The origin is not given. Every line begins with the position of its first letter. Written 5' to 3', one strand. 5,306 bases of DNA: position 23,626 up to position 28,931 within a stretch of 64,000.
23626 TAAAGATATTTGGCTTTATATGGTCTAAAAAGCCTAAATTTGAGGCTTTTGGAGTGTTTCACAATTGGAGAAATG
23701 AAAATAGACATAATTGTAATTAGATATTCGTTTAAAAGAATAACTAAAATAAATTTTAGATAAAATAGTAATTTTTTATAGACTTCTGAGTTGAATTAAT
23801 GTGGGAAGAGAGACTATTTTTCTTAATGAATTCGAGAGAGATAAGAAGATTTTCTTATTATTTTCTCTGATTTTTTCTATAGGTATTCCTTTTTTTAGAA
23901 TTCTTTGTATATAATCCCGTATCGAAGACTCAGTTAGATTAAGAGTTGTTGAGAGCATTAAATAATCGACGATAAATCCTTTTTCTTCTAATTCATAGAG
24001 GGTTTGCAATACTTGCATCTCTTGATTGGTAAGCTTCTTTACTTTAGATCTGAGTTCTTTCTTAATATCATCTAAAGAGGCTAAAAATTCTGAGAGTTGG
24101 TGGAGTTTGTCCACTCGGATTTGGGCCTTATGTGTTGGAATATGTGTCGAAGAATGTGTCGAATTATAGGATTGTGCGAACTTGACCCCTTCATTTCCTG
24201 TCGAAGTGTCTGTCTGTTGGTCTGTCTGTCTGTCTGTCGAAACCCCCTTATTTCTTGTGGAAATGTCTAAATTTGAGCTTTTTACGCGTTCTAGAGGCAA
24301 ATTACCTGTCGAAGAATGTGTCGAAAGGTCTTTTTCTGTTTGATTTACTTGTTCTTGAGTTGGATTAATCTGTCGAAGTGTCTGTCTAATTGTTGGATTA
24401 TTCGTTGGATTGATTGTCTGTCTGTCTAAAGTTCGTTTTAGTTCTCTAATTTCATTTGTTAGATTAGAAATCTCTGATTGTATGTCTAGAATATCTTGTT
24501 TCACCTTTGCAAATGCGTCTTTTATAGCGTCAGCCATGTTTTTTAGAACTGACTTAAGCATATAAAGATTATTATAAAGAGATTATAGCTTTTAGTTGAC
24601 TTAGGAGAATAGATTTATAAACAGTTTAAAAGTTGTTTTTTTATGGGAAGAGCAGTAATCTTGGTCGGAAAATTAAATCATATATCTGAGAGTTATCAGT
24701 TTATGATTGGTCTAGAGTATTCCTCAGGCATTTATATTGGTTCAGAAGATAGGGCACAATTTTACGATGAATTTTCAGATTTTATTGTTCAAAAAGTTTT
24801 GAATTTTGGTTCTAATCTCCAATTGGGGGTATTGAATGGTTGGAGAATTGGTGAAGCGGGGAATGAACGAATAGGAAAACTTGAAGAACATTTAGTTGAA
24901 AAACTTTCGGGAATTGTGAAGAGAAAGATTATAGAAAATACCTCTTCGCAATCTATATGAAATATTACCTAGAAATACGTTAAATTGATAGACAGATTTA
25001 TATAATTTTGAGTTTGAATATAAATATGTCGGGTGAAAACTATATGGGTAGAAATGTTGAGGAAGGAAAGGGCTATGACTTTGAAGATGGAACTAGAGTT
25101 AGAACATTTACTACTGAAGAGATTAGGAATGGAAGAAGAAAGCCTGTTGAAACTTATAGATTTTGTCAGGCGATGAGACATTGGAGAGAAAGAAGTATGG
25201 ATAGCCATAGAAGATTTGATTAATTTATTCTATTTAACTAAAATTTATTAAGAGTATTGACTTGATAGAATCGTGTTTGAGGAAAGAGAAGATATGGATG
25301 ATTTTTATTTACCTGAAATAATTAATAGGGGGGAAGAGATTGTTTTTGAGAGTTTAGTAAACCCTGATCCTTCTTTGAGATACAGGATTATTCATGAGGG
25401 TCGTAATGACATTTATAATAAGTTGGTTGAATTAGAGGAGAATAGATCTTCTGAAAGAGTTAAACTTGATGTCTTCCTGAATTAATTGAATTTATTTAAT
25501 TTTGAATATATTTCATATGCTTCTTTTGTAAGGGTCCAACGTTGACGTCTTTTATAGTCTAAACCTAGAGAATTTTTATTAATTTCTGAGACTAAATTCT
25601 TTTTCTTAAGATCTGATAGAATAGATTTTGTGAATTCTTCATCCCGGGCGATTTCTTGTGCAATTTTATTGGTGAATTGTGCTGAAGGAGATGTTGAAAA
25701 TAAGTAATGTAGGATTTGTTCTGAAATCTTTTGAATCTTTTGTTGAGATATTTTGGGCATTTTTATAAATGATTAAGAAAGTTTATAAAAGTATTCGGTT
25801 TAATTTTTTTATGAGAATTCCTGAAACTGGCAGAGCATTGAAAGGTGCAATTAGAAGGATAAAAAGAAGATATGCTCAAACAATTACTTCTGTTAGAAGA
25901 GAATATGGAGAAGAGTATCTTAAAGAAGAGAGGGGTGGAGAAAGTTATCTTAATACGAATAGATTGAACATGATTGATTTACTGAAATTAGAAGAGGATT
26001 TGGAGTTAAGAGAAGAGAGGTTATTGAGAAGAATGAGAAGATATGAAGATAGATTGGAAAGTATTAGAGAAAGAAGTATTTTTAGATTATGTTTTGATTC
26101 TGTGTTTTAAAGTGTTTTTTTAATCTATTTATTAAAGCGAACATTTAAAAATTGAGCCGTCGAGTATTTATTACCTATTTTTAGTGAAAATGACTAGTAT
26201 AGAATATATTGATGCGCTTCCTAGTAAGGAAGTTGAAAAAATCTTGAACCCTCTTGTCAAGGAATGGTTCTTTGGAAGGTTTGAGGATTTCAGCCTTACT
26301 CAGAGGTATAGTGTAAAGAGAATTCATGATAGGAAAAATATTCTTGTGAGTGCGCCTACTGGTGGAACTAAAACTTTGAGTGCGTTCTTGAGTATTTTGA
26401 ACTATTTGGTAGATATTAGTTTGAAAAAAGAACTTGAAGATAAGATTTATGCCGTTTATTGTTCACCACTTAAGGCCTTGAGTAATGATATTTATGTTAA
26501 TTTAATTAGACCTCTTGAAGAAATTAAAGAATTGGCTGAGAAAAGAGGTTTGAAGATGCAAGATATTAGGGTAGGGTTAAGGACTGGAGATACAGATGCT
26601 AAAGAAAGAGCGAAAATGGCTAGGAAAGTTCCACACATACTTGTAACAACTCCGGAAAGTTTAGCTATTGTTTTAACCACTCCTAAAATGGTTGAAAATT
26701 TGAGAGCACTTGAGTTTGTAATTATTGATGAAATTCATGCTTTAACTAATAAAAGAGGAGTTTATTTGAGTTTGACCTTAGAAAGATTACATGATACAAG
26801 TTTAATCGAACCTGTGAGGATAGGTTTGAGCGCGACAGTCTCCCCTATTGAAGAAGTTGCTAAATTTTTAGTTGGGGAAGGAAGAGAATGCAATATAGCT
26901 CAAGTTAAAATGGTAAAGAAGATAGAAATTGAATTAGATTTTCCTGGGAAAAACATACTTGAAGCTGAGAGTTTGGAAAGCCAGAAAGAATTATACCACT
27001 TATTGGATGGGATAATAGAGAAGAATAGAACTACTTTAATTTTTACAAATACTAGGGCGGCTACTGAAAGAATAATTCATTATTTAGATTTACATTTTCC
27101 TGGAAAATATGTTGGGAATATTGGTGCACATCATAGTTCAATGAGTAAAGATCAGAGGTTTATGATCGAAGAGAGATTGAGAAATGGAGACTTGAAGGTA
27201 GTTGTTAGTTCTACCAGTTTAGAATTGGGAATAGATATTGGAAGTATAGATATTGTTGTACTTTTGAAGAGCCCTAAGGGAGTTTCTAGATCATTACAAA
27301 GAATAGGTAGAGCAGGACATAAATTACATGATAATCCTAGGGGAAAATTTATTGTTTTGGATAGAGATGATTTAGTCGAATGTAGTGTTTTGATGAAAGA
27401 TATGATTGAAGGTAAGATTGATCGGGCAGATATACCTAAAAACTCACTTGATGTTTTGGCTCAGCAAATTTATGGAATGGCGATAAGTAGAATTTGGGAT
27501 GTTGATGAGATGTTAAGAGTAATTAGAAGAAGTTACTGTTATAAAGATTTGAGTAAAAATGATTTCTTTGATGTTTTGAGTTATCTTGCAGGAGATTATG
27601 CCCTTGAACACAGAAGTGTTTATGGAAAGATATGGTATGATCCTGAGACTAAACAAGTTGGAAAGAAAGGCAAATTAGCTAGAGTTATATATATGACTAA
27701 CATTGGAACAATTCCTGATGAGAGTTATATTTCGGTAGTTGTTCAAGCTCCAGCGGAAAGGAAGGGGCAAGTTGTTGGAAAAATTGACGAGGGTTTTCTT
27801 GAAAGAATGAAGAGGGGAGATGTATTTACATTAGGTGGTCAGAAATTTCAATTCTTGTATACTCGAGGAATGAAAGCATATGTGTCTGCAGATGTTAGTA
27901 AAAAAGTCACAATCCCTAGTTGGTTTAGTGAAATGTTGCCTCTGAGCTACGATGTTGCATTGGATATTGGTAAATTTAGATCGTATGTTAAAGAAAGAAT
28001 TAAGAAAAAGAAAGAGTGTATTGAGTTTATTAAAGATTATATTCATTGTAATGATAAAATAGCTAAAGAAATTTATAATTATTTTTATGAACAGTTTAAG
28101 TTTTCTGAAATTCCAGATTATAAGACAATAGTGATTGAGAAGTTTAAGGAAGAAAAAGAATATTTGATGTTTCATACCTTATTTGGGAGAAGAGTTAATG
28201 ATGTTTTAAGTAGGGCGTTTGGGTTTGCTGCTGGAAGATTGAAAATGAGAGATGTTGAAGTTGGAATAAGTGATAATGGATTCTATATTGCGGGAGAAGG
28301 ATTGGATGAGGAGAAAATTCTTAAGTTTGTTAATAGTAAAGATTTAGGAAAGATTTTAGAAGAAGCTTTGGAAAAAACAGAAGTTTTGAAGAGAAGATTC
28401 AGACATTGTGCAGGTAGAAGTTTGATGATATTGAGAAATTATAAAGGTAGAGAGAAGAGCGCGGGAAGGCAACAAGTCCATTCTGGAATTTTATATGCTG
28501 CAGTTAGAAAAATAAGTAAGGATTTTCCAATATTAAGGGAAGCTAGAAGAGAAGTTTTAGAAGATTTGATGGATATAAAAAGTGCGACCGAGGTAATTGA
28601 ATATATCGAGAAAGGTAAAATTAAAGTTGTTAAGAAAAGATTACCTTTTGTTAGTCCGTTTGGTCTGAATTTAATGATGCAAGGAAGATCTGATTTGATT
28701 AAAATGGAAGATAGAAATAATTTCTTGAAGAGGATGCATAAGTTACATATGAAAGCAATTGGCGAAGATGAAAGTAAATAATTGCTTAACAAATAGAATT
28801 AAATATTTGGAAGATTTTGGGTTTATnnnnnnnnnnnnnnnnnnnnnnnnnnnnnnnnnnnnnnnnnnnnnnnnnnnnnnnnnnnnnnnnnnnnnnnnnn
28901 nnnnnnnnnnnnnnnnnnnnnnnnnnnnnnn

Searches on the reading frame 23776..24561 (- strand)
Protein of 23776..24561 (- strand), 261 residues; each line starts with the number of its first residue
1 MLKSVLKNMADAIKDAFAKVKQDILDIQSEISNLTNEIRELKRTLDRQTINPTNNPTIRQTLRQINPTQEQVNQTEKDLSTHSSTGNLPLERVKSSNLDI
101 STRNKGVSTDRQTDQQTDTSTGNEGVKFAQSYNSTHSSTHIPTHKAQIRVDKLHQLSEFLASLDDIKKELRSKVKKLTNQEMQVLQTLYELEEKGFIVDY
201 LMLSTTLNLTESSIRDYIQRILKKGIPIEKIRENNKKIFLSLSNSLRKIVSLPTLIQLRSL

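Call 11: search_protein_families(library=pfam, proteins=[window:23776-24561:-], max_evalue=0.1)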
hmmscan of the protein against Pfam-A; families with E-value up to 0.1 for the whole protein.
window:23776-24561:- (261 aa): 9 families
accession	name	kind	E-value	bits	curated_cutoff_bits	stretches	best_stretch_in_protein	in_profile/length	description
PF02050.21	FliJ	-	4.9e-05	24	28.4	1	11-81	1-70/123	Flagellar FliJ protein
PF08279.18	HTH_11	-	0.003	17.9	25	1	203-232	21-50/55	HTH domain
PF01325.25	Fe_dep_repress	-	0.0033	18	26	1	177-225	2-50/60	Iron dependent repressor, N-terminal DNA binding domain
PF03938.19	OmpH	-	0.01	16.5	32.4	1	4-77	9-79/141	Outer membrane protein (OmpH-like)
PF20319.3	DUF6614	-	0.025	15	25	0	169-221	9-60/116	Family of unknown function (DUF6614)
PF08581.15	Tup_N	-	0.031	15.1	28.7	0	14-74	3-60/77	Tup N-terminal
PF04513.17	Baculo_PEP_C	-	0.045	14.2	38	0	2-68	65-133/140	Baculovirus polyhedron envelope protein, PEP, C terminus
PF09969.14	DUF2203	-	0.063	14.4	24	0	156-231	8-79/122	Uncharacterized conserved protein (DUF2203)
PF06009.19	Laminin_II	-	0.089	13.2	33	1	7-47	2-42/138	Laminin Domain II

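Call 53: search_protein_families(library=ncbifam, proteins=[window:23776-24561:-], max_evalue=0.01)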
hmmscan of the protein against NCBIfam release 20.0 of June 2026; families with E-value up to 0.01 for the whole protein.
window:23776-24561:- (261 aa): 0 families

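Call 74: search_protein_families(library=phrogs, proteins=[window:23776-24561:-], max_evalue=0.01)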
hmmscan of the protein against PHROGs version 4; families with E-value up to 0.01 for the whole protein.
window:23776-24561:- (261 aa): 3 families
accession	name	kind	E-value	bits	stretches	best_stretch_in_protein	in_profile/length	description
phrog_3502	-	unknown function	0.00033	21.7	1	150-238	22-111/131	-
phrog_34101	-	unknown function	0.0016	18.6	1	65-230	123-283/310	-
phrog_10546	-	unknown function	0.0096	17.2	1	9-79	90-161/186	-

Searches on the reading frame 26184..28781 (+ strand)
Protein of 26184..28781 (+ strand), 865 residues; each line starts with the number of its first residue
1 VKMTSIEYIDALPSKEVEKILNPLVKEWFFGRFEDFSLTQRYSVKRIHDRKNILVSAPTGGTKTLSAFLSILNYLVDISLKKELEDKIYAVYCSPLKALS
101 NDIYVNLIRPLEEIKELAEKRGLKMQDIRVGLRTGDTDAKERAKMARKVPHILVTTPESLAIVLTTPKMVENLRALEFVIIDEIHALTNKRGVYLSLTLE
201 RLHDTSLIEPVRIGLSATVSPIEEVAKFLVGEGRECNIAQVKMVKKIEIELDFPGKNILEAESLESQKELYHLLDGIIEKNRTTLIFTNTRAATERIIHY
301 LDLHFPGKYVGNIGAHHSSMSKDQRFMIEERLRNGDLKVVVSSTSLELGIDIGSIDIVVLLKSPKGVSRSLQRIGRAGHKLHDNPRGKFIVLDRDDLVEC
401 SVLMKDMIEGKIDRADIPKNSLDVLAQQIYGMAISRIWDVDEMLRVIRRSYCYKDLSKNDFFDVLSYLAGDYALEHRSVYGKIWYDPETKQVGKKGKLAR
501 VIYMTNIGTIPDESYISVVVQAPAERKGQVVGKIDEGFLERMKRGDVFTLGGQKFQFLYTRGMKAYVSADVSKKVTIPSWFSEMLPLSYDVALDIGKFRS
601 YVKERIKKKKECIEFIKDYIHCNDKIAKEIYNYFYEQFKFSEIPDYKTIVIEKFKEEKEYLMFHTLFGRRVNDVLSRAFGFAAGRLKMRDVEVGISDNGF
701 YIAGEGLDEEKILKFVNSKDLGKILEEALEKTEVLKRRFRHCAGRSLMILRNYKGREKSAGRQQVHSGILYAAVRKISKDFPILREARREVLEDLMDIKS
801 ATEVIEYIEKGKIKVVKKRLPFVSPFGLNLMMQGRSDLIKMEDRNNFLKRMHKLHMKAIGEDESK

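Call 24: search_protein_families(library=pfam, proteins=[window:26184-28781:+], max_evalue=0.001)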
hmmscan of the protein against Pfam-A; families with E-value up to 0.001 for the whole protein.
window:26184-28781:+ (865 aa): 6 families
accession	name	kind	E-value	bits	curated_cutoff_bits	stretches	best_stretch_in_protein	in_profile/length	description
PF08494.16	DEAD_assoc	-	1.2e-56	192.1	23.5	1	643-827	1-191/191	DEAD/H associated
PF19306.5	WH_Lhr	-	4.9e-36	124.1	27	1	406-574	2-165/168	Large helicase-related protein, winged helix domain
PF00270.35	DEAD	-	1.8e-25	90.1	26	1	40-223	4-165/167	DEAD/DEAH box helicase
PF00271.37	Helicase_C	-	1.8e-19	70.4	23.5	1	272-378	8-107/110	Helicase conserved C-terminal domain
PF04851.21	ResIII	-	0.00012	22.5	22.5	1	46-219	19-162/164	Type III restriction enzyme, res subunit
PF22590.2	Cas3-like_C_2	-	0.0004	21.1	27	0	282-377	3-101/106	CRISPR-associated nuclease/helicase Cas3, C-terminal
